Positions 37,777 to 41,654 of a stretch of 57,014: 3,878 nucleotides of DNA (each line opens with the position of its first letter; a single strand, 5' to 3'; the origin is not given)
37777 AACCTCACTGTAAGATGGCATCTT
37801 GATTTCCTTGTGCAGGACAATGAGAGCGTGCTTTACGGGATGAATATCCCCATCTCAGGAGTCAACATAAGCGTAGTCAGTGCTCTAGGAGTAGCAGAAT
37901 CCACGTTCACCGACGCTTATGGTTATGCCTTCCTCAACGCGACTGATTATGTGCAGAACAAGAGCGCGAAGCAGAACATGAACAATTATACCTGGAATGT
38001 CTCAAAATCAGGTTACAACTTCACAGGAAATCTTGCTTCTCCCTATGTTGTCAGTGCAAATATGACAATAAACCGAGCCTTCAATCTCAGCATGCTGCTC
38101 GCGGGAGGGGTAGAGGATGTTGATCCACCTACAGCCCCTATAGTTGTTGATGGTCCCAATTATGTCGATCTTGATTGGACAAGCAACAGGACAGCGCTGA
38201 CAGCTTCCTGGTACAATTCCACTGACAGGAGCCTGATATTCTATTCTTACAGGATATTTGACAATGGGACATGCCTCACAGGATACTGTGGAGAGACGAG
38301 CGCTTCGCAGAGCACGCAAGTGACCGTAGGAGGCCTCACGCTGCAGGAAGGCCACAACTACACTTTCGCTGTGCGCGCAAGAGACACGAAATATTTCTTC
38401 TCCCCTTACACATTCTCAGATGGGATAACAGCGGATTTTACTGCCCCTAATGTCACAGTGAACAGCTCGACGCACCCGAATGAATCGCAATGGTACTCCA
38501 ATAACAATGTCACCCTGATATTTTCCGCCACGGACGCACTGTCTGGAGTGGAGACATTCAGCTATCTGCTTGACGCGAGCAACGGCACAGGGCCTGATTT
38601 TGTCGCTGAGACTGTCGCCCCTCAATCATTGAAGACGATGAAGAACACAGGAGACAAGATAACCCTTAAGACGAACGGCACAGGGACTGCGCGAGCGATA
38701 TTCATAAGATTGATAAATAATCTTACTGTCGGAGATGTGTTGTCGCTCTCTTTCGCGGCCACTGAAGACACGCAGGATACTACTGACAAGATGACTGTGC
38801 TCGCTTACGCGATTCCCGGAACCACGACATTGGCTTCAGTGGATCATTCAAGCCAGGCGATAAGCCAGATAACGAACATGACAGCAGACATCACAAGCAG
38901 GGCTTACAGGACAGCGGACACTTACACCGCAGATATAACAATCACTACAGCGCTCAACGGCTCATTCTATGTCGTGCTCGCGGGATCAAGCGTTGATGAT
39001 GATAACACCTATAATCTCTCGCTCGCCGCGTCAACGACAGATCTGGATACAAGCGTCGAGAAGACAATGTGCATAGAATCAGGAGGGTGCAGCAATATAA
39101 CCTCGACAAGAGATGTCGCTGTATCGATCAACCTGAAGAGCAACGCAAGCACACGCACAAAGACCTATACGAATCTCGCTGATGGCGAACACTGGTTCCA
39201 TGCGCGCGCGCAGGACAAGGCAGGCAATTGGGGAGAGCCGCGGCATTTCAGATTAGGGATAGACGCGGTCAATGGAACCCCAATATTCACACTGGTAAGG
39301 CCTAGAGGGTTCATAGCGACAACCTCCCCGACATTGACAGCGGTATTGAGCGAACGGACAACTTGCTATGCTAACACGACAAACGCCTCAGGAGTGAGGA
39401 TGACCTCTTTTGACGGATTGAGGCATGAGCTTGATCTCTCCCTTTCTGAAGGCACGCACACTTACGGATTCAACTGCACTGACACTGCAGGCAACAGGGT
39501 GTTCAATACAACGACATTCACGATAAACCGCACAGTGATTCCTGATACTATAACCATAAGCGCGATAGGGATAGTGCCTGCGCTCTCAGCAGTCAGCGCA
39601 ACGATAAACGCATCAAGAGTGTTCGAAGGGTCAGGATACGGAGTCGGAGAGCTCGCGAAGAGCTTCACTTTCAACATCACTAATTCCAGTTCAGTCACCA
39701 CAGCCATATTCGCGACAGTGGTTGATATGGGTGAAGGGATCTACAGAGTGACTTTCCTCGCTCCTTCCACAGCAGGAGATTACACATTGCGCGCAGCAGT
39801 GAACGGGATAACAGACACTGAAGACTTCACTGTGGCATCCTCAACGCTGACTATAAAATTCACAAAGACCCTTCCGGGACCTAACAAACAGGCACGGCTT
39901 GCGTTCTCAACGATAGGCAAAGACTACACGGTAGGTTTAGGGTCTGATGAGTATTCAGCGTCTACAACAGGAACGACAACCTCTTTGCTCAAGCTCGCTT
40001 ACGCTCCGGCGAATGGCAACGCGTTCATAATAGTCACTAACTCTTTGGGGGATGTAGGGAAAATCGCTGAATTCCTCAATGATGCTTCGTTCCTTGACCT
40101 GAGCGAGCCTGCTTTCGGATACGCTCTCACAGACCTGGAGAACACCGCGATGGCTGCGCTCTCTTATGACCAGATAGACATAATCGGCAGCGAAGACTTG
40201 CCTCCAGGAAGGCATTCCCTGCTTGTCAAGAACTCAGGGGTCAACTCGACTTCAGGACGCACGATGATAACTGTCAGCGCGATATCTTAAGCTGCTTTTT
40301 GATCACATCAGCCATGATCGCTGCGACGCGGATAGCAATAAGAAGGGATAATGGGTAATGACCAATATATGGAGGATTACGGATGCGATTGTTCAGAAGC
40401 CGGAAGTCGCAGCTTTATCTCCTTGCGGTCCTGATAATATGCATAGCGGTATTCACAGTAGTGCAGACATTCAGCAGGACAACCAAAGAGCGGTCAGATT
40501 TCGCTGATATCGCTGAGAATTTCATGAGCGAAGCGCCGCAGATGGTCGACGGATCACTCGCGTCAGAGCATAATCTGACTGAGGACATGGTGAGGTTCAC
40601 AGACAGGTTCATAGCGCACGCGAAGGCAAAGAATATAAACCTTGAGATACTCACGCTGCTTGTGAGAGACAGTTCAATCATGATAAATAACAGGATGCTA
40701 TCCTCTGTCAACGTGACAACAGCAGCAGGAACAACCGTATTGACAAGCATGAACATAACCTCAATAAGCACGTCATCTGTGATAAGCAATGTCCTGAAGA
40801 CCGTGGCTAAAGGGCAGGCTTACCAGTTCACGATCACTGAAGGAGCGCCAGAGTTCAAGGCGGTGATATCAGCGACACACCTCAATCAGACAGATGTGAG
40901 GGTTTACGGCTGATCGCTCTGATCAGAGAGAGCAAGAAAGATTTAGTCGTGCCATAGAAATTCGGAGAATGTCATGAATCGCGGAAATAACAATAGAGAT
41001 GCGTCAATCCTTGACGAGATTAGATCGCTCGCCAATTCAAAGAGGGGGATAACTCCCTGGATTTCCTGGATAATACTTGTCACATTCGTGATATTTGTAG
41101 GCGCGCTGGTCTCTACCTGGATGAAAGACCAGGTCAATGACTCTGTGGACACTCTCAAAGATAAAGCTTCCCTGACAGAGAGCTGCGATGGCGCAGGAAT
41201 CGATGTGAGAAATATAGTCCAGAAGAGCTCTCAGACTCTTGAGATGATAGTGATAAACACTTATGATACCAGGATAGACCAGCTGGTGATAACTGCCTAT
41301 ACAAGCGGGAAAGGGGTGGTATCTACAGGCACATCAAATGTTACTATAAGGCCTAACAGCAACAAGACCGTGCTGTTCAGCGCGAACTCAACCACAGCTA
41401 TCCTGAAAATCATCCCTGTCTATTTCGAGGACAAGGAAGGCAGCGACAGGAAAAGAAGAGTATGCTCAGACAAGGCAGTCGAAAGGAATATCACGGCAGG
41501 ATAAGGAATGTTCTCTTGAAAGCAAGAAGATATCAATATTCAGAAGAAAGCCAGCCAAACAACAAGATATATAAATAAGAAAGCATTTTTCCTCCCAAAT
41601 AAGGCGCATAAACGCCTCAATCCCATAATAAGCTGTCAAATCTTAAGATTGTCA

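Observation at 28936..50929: Candidate cell-surface / attachment island: HIT-like pair, giant surface protein, pilin-like genes and an Epd/Tad-like pilus machine in one ~22-kb block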

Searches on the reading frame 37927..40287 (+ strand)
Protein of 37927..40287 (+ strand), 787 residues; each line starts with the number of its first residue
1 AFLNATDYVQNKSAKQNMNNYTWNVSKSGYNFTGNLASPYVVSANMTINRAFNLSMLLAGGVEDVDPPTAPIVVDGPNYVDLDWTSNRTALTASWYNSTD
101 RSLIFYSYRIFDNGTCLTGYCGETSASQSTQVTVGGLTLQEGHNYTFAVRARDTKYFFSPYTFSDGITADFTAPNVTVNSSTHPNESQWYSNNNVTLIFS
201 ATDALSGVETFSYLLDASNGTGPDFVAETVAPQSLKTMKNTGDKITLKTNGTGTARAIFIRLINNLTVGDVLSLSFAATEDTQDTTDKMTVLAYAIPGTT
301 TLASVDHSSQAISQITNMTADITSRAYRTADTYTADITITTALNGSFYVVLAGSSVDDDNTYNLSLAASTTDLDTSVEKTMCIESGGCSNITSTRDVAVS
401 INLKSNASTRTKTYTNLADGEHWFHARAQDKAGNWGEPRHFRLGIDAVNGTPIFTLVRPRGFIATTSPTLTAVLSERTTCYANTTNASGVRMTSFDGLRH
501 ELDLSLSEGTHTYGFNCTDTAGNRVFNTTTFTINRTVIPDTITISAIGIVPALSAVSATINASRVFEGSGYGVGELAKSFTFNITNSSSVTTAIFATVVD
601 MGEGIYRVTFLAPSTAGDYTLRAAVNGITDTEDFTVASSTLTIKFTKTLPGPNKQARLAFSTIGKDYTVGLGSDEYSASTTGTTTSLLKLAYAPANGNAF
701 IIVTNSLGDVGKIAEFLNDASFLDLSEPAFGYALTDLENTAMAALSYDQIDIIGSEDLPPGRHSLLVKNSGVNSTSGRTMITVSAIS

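Call 60: search_protein_representatives(protein=window:37927-40287:+)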
Query: 787 residues. Proteins with E-value up to 0.001 (for the whole library): 1340; up to 1e-10: 477; up to 1e-30: 141. The best 150 are listed.
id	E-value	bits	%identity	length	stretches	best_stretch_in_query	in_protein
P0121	0.0e+00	1710.4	100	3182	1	1-787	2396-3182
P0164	1.0e-234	797.6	47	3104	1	2-785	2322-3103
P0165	1.6e-234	797.0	47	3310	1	1-786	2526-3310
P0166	1.8e-233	793.5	46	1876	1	2-784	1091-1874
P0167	2.1e-220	750.3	46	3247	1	2-786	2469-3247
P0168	1.3e-214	731.2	45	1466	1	1-785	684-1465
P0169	4.0e-143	494.8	44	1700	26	168-229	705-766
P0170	4.5e-119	415.3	40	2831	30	407-455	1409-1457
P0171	8.7e-87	308.6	33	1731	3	46-470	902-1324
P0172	4.2e-75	270.0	37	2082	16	121-218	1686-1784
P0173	6.4e-75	269.4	33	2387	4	53-447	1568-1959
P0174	1.0e-73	265.4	30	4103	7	52-448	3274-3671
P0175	1.5e-73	264.8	32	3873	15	59-222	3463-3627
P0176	1.3e-72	261.7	34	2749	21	68-224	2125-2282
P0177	1.1e-68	248.7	38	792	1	82-505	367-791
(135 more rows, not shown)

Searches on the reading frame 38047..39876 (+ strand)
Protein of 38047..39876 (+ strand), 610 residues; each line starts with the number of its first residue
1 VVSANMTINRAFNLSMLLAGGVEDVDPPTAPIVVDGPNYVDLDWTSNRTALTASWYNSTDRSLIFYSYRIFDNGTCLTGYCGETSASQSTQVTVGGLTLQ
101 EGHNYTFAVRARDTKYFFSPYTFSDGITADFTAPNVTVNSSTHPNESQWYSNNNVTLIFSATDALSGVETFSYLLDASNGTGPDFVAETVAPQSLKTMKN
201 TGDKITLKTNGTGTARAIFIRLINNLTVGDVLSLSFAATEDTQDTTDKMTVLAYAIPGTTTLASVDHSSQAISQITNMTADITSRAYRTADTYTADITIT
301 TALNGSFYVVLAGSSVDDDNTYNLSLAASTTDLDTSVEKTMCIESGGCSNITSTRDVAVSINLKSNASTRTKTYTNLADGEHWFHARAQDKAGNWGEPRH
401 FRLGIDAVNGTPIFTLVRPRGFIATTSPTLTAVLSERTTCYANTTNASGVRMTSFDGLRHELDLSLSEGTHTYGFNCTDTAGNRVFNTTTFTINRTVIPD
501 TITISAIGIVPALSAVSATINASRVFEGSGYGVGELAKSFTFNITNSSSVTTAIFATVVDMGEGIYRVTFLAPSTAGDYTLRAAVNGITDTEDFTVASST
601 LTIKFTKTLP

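Call 32: find_related_loci(query=A1, collection=genome_contigs, flank=10000)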
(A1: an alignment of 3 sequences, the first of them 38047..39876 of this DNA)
Query A1 (610 aa) in genome_contigs; peptide patterns used: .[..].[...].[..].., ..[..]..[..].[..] (x = any residue, [..] = any of these).
84 stretches matched a pattern; 7 encode a relative of the query (tblastn E <= 1e-3); 7 distinct loci.
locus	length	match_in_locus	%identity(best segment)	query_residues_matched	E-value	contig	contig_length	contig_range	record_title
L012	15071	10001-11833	48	1-609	0e+0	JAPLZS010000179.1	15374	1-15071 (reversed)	MAG: Candidatus Woesearchaeota archaeon isolate LacPavin_0419_WC90_MAG_41_5 LacPavin_0419_WC90_scaffold_150098, whole ge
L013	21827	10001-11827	49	1-609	0e+0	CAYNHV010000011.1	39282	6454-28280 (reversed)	MAG TPA_asm: uncultured Methanosarcinales archaeon isolate SRP141376_co2_308 genome assembly, contig: NODE_2327_length_3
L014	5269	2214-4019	48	3-606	0e+0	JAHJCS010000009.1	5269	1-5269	MAG: Nanoarchaeota archaeon isolate Modern_marine.mb.317 Modern_marine.mb.317_k141_101394, whole genome shotgun sequence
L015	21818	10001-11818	48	1-606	0e+0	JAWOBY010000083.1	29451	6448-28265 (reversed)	MAG: Candidatus Woesearchaeota archaeon isolate BLK3-3.bin.38 k191_2625200, whole genome shotgun sequence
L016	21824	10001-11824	49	1-608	0e+0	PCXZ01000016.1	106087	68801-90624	MAG: Candidatus Woesearchaeota archaeon CG10_big_fil_rev_8_21_14_0_10_44_13 CG10_8_21_14_0.10_scaffold_377_c, whole geno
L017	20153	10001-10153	43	134-184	3e-5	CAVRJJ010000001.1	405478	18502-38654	MAG: uncultured bacterium isolate MFD01275.bin.1.95 genome assembly, contig: contig_13635, whole genome shotgun sequence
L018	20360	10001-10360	27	375-483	2e-4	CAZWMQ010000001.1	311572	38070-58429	MAG TPA_asm: uncultured Candidatus Saccharibacteria bacterium isolate SRP263991_co5_74 genome assembly, contig: NODE_29_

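Call 93: search_protein_families(library=pfam, proteins=[L012:294-2627:-, L013:3-1556:-, L015:3-815:+, L015:1760-2278:+, L016:1067-1510:-, L016:1741-2265:+, L016:3-590:+], max_evalue=0.001)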
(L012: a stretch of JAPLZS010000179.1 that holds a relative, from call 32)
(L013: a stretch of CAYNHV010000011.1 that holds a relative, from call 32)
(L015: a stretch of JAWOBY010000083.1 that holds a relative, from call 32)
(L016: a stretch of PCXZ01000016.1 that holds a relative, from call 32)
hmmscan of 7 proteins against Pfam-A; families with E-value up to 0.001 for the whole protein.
L012:294-2627:- (777 aa): 13 families
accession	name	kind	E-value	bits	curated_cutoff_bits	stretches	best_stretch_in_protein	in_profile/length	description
PF00348.22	polyprenyl_synt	-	6.6e-60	202.9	27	1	469-716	7-248/251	Polyprenyl synthetase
PF01266.30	DAO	-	6.4e-12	46.1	27.9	1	42-73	1-33/353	FAD dependent oxidoreductase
PF01494.25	FAD_binding_3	-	2.8e-07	30.5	22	1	42-199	3-170/349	FAD binding domain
PF07992.20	Pyr_redox_2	-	4.3e-07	30.1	26.1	1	41-79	1-36/291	Pyridine nucleotide-disulphide oxidoreductase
PF05834.18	Lycopene_cycl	-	7.1e-07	29.1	23.4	1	42-196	1-150/380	Lycopene cyclase protein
PF22578.2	GGR_cat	-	7.5e-07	29.4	27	1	225-293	17-82/88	Geranylgeranyl reductase catalytic domain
PF13450.12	NAD_binding_8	-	2.5e-06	28.1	21.9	1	45-72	1-28/68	NAD(P)-binding Rossmann-like domain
PF03486.20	HI0933_like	-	5.3e-06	26.5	50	1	42-76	2-36/244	HI0933-like protein Rossmann domain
PF01134.28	GIDA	-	1.9e-05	24.4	22.1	1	42-193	1-157/391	Glucose inhibited division protein A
PF00890.30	FAD_binding_2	-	2.9e-05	23.9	20.4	1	42-85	1-46/414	FAD binding domain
PF13738.12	Pyr_redox_3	-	0.00012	21.9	30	1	44-75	1-33/305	Pyridine nucleotide-disulphide oxidoreductase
PF01946.23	Thi4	-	0.0002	21.1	26.2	1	36-73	13-51/235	Thi4 family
PF00070.33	Pyr_redox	-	0.00044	21.1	22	0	43-75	2-34/82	Pyridine nucleotide-disulphide oxidoreductase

L013:3-1556:- (518 aa): 14 families
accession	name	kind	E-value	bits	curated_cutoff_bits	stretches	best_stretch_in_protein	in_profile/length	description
PF00348.22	polyprenyl_synt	-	1.2e-14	54.5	27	1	450-518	5-76/251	Polyprenyl synthetase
PF01266.30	DAO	-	4.2e-13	50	27.9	2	126-318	149-334/353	FAD dependent oxidoreductase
PF01494.25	FAD_binding_3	-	5.1e-11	42.8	22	1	28-237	3-220/349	FAD binding domain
PF22578.2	GGR_cat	-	1e-10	41.8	27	1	214-288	17-88/88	Geranylgeranyl reductase catalytic domain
PF07992.20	Pyr_redox_2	-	7.2e-10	39.2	26.1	1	27-196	1-126/291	Pyridine nucleotide-disulphide oxidoreductase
PF05834.18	Lycopene_cycl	-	1.8e-07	31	23.4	1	28-182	1-144/380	Lycopene cyclase protein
PF13738.12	Pyr_redox_3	-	1.3e-05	25.1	30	1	30-59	1-31/305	Pyridine nucleotide-disulphide oxidoreductase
PF13450.12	NAD_binding_8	-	2.6e-05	24.9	21.9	1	31-58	1-28/68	NAD(P)-binding Rossmann-like domain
PF04820.20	Trp_halogenase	-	7.7e-05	22.2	21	0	114-356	146-375/458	Tryptophan halogenase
PF00890.30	FAD_binding_2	-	0.00016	21.5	20.4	1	28-58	1-31/414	FAD binding domain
PF01134.28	GIDA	-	0.00018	21.1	22.1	1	29-179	2-150/391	Glucose inhibited division protein A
PF03486.20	HI0933_like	-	0.00025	21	50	0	28-64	2-38/244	HI0933-like protein Rossmann domain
PF01946.23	Thi4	-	0.00061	19.5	26.2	0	27-58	18-50/235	Thi4 family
PF12831.13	FAD_oxidored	-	0.00073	19.4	27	0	28-181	1-148/416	FAD dependent oxidoreductase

L015:3-815:+ (270 aa): 0 families

L015:1760-2278:+ (172 aa): 0 families

L016:1067-1510:- (147 aa): 0 families

L016:1741-2265:+ (174 aa): 4 families
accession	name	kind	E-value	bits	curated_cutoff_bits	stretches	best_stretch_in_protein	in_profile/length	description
PF21349.2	RUBY_RBDX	-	6e-08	32.4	26.5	1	7-34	1-28/30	Rubrerythrin, rubredoxin-like domain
PF02915.23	Rubrerythrin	-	1.6e-07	32.2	22.8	1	58-168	4-132/137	Rubrerythrin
PF23458.2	DUF7130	-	0.00028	21.1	35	1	6-36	53-84/89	Domain of unknown function (DUF7130)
PF13668.12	Ferritin_2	-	0.00067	20.3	24.7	0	58-165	7-128/138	Ferritin-like domain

L016:3-590:+ (195 aa): 0 families

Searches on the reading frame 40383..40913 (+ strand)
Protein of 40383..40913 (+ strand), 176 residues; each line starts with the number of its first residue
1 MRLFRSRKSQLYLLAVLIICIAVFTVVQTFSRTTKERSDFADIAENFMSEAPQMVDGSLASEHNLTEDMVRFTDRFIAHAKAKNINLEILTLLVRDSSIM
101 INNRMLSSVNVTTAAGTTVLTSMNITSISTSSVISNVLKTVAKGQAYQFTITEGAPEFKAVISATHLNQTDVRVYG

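Call 5: search_protein_families(library=pfam, proteins=[window:40383-40913:+], max_evalue=0.01)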
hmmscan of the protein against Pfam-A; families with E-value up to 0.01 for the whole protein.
window:40383-40913:+ (176 aa): 2 families
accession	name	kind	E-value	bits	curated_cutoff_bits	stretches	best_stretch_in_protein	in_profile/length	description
PF01008.23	IF-2B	-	0.0071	16.1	22.4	1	20-174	9-160/280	Initiation factor 2 subunit family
PF13567.11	DUF4131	-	0.0089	16.2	31.6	0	5-73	26-87/165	Domain of unknown function (DUF4131)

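Call 44: search_protein_families(library=ncbifam, proteins=[window:40383-40913:+], max_evalue=1)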
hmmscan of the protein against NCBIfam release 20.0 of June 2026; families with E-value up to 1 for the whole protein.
window:40383-40913:+ (176 aa): 4 families
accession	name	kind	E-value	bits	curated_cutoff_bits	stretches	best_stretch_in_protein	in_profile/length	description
NF007062.0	PRK09507.1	subfamily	0.0034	17.3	133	1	130-156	33-59/69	transcription antiterminator/RNA stability regulator CspE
NF006210.0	PRK08335.1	equivalog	0.013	14.8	339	1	125-173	113-162/275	translation initiation factor IF-2B subunit alpha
NF040679.1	halocin_of_epi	equivalog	0.029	13.9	200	1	17-87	3-71/243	halocin C8 precursor-like protein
TIGR02448.1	TIGR02448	subfamily_domain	0.13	12.5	53.85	1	106-155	21-67/101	conserverd hypothetical protein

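Call 83: predict_structure(protein=window:40383-40913:+)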
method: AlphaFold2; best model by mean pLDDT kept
length: 176 residues; sequences in the alignment: 1
mean_pLDDT: 44.0   pTM: 0.27
mean pLDDT of the five models: 44.0, 44.0, 40.6, 39.5, 39.1
residues with pLDDT >= 90: 0; 70-90: 16; 50-70: 18; < 50: 142
segments of 3 or more residues with pLDDT < 50: 30-46, 48-71, 79-81, 84-176
pLDDT, mean of each block of 10 residues (from residue 1): 63 74 63 44 46 43 43 49 41 31 39 41 37 38 38 36 31 30
secondary structure, 60 per line:
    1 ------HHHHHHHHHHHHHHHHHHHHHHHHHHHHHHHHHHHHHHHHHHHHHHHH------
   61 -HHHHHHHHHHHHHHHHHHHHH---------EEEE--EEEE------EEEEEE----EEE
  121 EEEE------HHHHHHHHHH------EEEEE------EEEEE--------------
elements in order: H7-54 H62-82 E92-95 E98-101 E108-113 E118-124 H131-140 E147-151 E158-162

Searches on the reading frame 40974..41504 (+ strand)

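Call 5: search_protein_families(library=pfam, proteins=[window:40974-41504:+], max_evalue=0.01)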
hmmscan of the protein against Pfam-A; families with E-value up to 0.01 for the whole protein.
window:40974-41504:+ (176 aa): 1 family
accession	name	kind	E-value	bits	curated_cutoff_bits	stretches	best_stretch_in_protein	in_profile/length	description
PF05084.19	GRA6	-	0.0042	17.5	27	1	17-73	5-61/186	Granule antigen protein (GRA6)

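Call 44: search_protein_families(library=ncbifam, proteins=[window:40974-41504:+], max_evalue=1)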
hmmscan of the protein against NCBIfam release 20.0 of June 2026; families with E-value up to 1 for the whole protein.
window:40974-41504:+ (176 aa): 2 families
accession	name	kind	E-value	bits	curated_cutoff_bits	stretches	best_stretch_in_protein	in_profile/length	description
NF010628.0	PRK14022.1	equivalog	0.018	13.8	536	1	80-143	87-150/483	UDP-N-acetylmuramoyl-L-alanyl-D-glutamate--L-lysine ligase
NF045848.1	MMCAP2_0566_fam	domain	0.044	13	90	1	20-63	93-134/322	MMCAP2_0566 family conjugal transfer protein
